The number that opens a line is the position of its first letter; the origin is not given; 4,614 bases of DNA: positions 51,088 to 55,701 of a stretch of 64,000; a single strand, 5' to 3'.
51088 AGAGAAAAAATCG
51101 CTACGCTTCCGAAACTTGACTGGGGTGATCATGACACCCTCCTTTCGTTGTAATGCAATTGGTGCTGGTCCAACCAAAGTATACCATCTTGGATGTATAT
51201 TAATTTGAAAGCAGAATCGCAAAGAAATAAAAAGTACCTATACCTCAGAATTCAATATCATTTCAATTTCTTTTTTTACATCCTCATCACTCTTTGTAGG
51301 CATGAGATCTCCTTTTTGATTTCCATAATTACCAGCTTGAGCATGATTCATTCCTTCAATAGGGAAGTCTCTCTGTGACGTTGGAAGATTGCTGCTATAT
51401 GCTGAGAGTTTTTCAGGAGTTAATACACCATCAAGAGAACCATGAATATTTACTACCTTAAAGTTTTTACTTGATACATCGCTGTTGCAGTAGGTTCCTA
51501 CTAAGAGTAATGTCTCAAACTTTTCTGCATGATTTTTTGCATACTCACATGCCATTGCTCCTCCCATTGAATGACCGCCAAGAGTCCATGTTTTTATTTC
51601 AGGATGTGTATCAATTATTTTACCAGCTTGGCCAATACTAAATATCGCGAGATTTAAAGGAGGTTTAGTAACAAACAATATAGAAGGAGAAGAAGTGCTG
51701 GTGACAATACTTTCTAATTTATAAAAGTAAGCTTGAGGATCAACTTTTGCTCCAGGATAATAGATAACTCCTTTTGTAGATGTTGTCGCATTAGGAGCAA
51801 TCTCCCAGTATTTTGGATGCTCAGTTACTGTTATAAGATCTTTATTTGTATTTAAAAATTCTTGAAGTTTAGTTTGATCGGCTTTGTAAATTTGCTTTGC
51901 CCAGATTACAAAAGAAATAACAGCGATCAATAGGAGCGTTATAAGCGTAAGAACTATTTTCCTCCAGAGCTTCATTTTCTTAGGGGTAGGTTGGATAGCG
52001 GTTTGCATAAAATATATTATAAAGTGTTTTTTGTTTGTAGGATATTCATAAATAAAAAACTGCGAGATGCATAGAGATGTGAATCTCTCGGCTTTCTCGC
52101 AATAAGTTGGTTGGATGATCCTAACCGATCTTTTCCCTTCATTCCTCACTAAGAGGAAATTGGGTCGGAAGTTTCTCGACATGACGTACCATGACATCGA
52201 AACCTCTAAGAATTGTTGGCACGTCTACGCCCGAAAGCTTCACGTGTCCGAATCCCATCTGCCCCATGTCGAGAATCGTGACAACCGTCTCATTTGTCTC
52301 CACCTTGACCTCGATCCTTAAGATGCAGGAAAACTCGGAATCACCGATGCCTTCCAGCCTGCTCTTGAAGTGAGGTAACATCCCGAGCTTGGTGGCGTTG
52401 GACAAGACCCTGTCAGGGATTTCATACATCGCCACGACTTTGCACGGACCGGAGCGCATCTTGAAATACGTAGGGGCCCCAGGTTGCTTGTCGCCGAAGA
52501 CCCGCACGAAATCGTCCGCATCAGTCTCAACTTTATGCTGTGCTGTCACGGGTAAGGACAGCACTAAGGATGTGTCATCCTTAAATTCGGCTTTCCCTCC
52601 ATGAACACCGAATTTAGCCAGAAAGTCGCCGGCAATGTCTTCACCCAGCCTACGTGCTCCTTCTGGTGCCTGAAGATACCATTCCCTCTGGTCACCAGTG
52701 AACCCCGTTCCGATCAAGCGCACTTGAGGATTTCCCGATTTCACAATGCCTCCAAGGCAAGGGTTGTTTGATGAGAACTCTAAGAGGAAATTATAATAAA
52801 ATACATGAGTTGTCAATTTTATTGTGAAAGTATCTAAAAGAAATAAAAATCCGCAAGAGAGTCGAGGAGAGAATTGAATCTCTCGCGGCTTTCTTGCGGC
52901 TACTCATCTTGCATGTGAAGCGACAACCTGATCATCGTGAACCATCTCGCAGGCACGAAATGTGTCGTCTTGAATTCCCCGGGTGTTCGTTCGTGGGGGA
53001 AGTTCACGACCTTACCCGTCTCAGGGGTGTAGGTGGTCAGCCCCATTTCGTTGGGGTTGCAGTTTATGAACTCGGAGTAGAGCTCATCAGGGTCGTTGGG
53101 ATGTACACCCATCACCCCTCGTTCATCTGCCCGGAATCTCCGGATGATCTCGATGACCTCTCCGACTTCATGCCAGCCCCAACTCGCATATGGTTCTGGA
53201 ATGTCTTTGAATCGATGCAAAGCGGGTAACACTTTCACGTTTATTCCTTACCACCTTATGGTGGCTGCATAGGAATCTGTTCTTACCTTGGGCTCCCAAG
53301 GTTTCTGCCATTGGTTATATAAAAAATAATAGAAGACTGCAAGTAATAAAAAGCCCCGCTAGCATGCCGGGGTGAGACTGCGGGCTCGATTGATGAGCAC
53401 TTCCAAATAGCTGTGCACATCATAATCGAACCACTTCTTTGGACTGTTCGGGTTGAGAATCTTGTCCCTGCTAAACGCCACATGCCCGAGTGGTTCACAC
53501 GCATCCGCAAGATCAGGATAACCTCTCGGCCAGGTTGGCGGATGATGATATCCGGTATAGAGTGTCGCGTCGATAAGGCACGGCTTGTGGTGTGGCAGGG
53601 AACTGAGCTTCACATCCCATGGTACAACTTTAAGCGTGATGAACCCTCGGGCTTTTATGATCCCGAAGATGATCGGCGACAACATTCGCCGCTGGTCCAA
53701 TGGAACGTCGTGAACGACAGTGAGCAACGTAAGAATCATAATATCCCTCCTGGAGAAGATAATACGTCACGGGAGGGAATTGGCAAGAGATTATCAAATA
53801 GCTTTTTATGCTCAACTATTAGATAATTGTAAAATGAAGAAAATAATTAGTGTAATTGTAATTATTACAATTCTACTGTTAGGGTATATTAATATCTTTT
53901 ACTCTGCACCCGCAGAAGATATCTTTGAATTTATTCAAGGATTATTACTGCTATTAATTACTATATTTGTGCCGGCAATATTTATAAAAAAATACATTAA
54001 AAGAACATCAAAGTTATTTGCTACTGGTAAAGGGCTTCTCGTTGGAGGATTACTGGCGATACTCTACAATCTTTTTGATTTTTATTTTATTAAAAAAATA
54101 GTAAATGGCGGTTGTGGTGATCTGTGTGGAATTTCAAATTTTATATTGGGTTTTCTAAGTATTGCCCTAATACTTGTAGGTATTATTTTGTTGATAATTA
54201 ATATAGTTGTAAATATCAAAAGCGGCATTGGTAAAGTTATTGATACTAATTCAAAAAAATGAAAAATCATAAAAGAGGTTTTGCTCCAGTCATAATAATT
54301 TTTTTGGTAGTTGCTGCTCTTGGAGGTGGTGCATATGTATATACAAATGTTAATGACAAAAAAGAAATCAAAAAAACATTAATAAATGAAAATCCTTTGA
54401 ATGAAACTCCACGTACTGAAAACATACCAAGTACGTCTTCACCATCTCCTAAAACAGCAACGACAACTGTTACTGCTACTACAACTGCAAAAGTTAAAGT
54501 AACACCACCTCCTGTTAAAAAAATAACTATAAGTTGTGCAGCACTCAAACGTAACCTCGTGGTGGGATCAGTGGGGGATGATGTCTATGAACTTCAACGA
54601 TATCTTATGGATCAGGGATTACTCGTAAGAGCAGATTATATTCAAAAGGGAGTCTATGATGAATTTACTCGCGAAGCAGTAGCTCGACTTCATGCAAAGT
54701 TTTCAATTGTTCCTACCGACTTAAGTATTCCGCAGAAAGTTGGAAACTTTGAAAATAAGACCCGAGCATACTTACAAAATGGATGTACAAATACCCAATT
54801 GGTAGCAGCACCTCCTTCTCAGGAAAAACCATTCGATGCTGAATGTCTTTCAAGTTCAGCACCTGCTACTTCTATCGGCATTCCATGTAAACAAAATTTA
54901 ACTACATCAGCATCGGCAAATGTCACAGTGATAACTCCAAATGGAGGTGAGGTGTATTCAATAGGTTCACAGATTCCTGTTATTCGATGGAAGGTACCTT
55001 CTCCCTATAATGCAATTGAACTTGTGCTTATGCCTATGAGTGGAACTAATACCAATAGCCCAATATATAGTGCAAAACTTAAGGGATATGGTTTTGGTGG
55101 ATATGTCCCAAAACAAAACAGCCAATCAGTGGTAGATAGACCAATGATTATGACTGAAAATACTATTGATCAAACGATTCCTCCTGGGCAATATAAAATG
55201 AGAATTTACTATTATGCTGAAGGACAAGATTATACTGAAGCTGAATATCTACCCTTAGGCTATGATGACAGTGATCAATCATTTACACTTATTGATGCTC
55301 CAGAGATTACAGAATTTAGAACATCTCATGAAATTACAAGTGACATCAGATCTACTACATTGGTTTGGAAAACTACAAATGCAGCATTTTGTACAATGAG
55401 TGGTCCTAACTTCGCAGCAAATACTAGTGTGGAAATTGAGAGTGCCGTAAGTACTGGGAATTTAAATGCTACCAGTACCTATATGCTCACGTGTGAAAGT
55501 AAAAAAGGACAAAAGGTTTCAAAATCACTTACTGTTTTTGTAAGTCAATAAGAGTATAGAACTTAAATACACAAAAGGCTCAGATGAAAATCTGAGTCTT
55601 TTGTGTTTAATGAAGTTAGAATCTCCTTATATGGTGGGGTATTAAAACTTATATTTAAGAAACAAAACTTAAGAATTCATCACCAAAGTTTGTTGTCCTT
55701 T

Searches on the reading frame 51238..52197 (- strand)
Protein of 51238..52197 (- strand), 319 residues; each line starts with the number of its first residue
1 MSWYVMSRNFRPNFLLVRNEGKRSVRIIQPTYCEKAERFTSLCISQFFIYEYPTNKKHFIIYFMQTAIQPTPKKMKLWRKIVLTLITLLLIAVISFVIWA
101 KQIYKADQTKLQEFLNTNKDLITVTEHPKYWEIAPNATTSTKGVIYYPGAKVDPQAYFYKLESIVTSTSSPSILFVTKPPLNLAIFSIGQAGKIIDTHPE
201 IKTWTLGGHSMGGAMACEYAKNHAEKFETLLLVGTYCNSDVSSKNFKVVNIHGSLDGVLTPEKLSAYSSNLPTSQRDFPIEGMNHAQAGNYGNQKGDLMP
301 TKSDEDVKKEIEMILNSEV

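Call 8: search_protein_families(library=pfam, proteins=[window:51238-52197:-], max_evalue=0.01)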
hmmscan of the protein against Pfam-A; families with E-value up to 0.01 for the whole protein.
window:51238-52197:- (319 aa): 4 families
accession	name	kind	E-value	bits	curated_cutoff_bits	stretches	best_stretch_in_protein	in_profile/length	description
PF12695.13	Abhydrolase_5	-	6.7e-41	140.3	27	1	143-306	1-161/164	Alpha/beta hydrolase family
PF12146.15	Hydrolase_4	-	3.6e-06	26.9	27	1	194-243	69-117/239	Serine aminopeptidase, S33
PF00561.26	Abhydrolase_1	-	4.6e-05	23.6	25.8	1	202-239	69-105/245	alpha/beta hydrolase fold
PF00975.26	Thioesterase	-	0.0069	17.1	26.4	0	194-229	59-93/226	Thioesterase domain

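Call 61: search_protein_families(library=ncbifam, proteins=[window:51238-52008:-], max_evalue=0.001)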
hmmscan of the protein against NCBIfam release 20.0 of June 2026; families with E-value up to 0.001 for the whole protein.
window:51238-52008:- (256 aa): 1 family
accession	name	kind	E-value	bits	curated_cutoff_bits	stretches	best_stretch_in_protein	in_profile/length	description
TIGR01249.1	pro_imino_pep_1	equivalog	9.3e-05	21.7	259.75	1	134-214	90-166/307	prolyl aminopeptidase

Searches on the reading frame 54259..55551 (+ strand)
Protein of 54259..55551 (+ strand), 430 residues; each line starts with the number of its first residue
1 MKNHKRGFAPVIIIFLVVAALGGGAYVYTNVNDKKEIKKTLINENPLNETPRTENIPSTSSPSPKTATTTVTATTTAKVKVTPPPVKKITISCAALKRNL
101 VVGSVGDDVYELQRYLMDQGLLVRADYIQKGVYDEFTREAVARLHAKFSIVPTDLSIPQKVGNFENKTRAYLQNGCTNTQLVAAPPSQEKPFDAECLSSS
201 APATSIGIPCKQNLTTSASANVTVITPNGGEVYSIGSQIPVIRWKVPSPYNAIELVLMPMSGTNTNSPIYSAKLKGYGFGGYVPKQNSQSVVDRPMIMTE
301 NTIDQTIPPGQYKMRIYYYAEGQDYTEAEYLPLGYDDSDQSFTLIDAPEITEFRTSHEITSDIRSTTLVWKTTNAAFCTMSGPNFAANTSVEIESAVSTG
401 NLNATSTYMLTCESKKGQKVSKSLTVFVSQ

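Call 14: search_protein_families(library=pfam, proteins=[window:54259-55551:+], max_evalue=0.001)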
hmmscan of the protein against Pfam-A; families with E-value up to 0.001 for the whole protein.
window:54259-55551:+ (430 aa): 1 family
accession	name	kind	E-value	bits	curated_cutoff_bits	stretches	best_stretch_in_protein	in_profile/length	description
PF01471.23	PG_binding_1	-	0.00021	21.8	23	1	106-151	2-44/57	Putative peptidoglycan binding domain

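Call 61: search_protein_families(library=ncbifam, proteins=[window:54259-55551:+], max_evalue=0.001)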
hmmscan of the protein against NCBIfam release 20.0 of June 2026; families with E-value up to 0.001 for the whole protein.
window:54259-55551:+ (430 aa): 0 families
